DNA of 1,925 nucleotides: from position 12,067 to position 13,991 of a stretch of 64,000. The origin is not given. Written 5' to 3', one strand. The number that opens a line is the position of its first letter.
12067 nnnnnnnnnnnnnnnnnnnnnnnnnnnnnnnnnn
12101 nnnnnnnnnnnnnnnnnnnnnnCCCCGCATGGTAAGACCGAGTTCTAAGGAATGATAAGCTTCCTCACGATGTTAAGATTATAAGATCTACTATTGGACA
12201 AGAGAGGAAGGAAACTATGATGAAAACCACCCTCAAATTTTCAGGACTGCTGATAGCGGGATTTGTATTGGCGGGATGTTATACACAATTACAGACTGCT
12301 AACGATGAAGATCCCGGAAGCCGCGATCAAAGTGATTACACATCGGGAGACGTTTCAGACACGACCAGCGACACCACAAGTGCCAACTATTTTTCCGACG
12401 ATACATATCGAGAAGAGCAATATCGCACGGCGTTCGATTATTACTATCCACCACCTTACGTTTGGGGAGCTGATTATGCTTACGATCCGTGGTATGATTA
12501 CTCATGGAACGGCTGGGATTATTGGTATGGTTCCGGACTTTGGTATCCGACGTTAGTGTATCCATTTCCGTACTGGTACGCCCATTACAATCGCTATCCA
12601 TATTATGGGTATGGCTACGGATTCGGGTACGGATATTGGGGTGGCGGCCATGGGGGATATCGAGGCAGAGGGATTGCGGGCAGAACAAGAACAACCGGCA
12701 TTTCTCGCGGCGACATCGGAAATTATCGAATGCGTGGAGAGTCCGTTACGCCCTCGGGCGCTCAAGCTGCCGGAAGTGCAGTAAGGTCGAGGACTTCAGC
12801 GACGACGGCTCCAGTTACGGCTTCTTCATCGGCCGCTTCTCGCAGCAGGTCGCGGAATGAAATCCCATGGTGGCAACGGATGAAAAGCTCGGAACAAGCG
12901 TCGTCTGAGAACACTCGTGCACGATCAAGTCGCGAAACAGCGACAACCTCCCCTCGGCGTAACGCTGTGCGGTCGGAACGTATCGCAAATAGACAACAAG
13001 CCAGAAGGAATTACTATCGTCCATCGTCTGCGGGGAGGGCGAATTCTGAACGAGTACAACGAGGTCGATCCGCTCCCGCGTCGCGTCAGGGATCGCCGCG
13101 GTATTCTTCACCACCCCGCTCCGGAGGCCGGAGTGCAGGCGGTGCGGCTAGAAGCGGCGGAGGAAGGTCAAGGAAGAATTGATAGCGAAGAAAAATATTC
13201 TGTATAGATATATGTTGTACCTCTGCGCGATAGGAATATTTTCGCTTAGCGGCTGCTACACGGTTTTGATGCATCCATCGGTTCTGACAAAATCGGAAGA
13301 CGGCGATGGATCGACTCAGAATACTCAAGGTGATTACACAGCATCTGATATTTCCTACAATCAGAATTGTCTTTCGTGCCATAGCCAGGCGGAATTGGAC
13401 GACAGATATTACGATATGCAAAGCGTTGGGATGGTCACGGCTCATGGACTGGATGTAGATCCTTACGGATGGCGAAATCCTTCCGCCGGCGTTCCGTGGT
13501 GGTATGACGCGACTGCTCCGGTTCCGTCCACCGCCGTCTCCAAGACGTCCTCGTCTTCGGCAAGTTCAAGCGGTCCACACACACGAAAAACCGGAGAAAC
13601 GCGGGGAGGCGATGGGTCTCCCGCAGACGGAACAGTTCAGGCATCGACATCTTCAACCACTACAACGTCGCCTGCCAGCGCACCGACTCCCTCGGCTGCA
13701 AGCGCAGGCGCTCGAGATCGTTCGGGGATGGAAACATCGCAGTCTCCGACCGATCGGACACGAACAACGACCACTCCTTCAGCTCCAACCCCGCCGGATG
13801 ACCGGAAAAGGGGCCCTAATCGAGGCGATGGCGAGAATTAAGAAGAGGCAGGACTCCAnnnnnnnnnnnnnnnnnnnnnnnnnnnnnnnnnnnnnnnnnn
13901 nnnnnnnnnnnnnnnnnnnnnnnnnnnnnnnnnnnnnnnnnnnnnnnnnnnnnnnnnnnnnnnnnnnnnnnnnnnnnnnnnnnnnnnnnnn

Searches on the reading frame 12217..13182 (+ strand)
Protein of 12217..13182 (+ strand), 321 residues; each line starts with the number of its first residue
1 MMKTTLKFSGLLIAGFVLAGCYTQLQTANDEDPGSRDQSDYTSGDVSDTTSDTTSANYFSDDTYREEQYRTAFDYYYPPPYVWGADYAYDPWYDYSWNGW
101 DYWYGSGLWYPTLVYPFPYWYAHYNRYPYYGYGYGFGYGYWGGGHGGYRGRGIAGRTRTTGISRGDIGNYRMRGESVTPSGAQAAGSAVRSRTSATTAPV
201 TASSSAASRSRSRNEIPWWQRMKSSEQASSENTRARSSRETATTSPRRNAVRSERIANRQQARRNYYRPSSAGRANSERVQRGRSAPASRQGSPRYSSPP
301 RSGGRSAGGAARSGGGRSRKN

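Call 3: search_protein_families(library=pfam, proteins=[window:12217-13182:+], max_evalue=0.1)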
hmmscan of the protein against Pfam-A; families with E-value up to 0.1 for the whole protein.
window:12217-13182:+ (321 aa): 0 families

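Call 4: search_protein_families(library=ncbifam, proteins=[window:12217-13182:+], max_evalue=0.1)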
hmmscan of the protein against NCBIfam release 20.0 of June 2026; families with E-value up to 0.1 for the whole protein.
window:12217-13182:+ (321 aa): 0 families

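Call 72: search_solved_structures(query=window:12217-13182:+, max_evalue=10)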
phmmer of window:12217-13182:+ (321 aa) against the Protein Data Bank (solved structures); distinct sequences matched with E-value up to 10: 0.

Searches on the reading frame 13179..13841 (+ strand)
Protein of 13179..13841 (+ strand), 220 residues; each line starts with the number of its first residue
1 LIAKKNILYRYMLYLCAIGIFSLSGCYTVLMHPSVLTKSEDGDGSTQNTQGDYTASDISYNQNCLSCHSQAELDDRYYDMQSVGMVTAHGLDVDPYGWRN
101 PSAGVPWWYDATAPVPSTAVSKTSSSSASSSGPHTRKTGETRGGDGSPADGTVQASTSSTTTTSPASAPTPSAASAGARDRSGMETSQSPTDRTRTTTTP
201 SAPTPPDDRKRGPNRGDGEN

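Call 3: search_protein_families(library=pfam, proteins=[window:13179-13841:+], max_evalue=0.1)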
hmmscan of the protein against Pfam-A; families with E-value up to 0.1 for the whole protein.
window:13179-13841:+ (220 aa): 0 families

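Call 4: search_protein_families(library=ncbifam, proteins=[window:13179-13841:+], max_evalue=0.1)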
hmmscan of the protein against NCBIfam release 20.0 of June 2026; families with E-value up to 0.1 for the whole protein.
window:13179-13841:+ (220 aa): 1 family
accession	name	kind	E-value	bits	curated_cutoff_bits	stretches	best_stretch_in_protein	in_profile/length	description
NF045774.1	cytochro_C551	exception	0.048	13.6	118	1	43-84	30-70/110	cytochrome c551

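Call 73: search_solved_structures(query=window:13212-13841:+, max_evalue=10)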
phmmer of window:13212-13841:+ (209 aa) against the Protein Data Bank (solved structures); distinct sequences matched with E-value up to 10: 0.
